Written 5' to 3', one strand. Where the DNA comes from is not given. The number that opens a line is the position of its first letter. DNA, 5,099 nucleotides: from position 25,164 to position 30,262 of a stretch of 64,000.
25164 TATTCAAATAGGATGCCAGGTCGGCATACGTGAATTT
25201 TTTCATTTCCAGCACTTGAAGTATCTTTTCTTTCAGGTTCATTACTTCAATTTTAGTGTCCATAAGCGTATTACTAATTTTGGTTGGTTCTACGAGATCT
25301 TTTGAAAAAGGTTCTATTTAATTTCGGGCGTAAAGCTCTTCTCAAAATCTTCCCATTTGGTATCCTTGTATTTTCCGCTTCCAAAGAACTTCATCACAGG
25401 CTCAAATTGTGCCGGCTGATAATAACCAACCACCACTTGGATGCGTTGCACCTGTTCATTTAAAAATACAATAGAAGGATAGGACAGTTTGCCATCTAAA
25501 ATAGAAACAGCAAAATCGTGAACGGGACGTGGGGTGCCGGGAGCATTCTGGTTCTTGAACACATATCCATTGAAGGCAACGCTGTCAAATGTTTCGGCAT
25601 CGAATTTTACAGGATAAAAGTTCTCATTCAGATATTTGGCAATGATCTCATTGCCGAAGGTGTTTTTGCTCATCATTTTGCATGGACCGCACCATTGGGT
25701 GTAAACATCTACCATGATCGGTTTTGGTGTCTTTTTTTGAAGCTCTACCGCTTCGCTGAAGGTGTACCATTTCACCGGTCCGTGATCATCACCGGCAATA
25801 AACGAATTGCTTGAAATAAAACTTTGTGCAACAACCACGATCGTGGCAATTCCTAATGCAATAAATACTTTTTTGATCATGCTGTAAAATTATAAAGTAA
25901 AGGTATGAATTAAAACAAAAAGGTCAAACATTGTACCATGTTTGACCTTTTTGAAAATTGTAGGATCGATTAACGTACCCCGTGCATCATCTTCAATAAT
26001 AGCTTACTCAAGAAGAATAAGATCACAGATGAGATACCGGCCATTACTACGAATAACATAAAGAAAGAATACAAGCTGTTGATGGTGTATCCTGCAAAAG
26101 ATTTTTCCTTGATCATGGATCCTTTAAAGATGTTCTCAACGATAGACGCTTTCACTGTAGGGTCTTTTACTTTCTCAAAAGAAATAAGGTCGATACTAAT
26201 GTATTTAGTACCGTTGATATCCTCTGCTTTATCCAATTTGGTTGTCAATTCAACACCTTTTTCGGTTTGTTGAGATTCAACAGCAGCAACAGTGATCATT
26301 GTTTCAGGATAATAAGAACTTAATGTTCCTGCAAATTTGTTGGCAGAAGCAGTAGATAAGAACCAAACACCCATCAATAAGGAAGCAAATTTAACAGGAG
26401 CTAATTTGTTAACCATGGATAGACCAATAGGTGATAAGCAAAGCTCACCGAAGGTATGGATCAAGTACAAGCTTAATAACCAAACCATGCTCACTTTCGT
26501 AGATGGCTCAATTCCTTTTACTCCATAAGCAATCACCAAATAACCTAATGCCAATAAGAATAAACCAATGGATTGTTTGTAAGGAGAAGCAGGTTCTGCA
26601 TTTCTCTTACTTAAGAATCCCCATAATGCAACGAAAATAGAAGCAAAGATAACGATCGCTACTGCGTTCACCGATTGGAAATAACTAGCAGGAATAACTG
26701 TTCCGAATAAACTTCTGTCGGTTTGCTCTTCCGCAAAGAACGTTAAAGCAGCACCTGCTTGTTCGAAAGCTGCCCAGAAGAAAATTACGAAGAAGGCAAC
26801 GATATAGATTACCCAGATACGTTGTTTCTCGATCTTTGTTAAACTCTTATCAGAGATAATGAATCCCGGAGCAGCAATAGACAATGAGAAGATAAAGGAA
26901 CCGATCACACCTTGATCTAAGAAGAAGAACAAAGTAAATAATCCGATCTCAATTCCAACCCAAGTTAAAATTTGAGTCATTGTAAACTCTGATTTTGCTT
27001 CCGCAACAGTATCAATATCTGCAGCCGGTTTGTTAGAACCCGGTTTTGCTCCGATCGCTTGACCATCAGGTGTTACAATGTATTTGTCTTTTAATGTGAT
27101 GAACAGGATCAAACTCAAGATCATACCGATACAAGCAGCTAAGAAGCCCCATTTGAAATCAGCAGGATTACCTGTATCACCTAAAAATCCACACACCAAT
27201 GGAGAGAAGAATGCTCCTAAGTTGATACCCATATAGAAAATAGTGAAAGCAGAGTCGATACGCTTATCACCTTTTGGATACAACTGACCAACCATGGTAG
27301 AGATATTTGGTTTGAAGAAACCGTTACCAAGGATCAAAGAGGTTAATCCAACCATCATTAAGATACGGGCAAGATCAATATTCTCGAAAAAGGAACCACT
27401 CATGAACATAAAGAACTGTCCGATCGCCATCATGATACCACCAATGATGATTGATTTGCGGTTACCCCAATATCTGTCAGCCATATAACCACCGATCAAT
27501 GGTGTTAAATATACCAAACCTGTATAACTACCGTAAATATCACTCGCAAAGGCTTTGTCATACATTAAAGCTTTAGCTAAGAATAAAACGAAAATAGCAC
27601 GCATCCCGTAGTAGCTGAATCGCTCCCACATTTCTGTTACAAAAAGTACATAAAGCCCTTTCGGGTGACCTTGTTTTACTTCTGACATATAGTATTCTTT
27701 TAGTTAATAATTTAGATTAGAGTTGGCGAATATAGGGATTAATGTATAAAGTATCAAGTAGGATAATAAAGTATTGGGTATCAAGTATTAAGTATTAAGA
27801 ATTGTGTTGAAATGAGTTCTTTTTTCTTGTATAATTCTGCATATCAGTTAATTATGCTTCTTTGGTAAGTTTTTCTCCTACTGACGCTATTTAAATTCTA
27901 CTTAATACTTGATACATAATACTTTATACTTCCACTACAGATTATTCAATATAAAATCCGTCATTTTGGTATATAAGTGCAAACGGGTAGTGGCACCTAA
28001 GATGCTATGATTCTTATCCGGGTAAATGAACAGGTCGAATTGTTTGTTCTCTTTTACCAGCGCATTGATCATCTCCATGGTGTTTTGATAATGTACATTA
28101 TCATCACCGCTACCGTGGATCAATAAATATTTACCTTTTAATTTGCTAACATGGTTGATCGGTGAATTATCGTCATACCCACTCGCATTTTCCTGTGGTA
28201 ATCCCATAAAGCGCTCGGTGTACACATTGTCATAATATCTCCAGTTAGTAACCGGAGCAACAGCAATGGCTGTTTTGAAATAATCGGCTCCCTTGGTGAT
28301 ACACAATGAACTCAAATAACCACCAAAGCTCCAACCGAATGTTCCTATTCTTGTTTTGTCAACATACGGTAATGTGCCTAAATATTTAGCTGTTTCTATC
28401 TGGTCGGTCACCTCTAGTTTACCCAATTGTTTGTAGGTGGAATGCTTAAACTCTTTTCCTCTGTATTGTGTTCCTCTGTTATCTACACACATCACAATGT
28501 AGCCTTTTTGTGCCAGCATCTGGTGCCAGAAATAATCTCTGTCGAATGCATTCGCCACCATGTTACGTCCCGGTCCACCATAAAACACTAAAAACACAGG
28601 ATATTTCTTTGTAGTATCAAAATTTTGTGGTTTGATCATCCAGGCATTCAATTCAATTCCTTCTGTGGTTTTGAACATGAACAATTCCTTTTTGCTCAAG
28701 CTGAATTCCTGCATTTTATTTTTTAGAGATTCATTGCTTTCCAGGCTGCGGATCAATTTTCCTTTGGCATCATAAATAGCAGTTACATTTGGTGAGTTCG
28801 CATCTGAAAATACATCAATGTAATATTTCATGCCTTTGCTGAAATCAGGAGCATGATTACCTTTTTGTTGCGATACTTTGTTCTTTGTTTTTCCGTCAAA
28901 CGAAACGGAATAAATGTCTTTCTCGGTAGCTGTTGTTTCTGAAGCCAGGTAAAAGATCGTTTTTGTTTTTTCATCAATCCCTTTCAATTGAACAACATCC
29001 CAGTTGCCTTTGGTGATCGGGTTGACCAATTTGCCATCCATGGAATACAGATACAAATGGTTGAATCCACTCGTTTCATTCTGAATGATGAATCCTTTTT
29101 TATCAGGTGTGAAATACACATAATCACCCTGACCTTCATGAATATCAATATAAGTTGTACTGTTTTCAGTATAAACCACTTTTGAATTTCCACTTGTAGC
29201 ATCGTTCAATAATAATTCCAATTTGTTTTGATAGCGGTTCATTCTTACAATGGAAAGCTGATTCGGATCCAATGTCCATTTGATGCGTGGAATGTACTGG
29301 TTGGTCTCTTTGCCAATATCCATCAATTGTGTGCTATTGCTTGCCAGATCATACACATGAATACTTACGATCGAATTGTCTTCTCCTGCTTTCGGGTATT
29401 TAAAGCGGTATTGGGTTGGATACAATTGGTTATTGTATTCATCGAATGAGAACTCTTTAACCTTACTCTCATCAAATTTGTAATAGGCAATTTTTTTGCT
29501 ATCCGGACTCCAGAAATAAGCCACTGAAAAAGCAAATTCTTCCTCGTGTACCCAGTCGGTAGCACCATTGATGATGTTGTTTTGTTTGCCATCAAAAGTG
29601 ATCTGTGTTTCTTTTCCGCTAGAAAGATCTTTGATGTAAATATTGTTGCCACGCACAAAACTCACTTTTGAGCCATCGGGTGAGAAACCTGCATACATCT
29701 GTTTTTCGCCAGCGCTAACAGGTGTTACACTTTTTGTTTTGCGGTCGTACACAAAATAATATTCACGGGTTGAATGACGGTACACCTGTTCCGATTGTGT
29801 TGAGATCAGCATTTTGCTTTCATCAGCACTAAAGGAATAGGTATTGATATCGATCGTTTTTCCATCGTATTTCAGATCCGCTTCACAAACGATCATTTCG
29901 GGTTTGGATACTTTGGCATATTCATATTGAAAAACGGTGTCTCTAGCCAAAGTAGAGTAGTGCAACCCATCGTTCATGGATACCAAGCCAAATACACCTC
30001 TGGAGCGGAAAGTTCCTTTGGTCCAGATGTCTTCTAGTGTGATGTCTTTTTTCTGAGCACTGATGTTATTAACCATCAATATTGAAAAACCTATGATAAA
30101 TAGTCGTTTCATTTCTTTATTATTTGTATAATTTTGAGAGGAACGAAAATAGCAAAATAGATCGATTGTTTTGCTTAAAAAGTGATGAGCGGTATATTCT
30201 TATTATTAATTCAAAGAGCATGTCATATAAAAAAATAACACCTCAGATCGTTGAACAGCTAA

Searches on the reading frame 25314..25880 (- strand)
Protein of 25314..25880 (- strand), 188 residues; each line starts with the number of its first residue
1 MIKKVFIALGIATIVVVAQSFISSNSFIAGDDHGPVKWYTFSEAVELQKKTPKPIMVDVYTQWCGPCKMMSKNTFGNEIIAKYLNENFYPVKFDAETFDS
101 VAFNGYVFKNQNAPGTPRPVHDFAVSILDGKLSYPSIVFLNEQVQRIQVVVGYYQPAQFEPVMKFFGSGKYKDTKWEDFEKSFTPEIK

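Call 59: search_protein_families(library=pfam, proteins=[window:25314-25880:-], max_evalue=0.0001)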
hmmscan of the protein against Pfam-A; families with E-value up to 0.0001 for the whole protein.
window:25314-25880:- (188 aa): 4 families
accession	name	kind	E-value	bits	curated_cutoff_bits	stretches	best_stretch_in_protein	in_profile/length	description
PF03190.21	Thioredox_DsbH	-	5.1e-14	53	27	1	26-97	10-82/163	Protein of unknown function, DUF255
PF13098.12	Thioredoxin_2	-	4.8e-11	43.4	27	1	49-162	2-103/104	Thioredoxin-like domain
PF13899.12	Thioredoxin_7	-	6.2e-11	42.7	27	1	38-110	2-72/83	Thioredoxin-like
PF00085.26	Thioredoxin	-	8.1e-07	29.4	23.5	1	49-102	16-65/103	Thioredoxin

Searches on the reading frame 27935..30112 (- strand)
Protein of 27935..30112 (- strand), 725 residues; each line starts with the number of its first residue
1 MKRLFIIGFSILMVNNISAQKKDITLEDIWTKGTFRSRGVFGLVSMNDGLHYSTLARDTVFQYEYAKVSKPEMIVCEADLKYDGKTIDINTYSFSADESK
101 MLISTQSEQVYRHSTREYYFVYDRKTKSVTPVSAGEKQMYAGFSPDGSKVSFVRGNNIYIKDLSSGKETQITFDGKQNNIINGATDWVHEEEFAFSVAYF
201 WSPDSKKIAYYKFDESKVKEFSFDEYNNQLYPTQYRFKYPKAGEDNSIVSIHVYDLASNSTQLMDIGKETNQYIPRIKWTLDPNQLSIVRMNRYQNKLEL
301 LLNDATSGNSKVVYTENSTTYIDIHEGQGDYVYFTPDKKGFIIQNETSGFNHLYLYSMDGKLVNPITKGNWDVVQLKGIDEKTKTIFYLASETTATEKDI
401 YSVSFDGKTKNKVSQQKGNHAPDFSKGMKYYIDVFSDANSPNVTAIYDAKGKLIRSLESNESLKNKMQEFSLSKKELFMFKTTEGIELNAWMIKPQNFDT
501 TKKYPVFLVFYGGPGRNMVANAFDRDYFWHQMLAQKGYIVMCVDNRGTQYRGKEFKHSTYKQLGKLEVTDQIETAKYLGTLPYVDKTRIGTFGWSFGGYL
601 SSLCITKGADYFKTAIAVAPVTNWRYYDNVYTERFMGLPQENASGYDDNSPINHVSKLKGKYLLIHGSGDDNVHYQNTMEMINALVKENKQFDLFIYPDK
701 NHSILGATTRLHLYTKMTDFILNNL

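Call 59: search_protein_families(library=pfam, proteins=[window:27935-30112:-], max_evalue=0.0001)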
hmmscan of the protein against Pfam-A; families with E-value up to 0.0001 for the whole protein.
window:27935-30112:- (725 aa): 8 families
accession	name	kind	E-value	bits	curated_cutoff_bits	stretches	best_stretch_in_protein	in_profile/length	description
PF00930.27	DPPIV_N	-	6.1e-103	344.7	22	1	95-441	1-353/354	Dipeptidyl peptidase IV (DPP IV) N-terminal region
PF00326.27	Peptidase_S9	-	3.8e-57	193.7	22.6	1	531-725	8-210/213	Prolyl oligopeptidase family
PF02129.25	Peptidase_S15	-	2.6e-11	44.1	23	1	485-632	2-139/262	X-Pro dipeptidyl-peptidase (S15 family)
PF01738.24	DLH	-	3.4e-11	43.6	21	1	529-704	33-188/217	Dienelactone hydrolase family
PF20434.5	BD-FAE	-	7.7e-08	32.5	26.8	0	633-685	162-215/215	BD-FAE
PF05448.18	AXE1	-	1e-06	28.2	21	1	455-604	36-193/321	Acetyl xylan esterase (AXE1)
PF12146.15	Hydrolase_4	-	2.7e-06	27.3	27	0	531-626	25-115/239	Serine aminopeptidase, S33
PF12740.14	PETase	-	6.1e-05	23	28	0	528-632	72-169/263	PET hydrolase-like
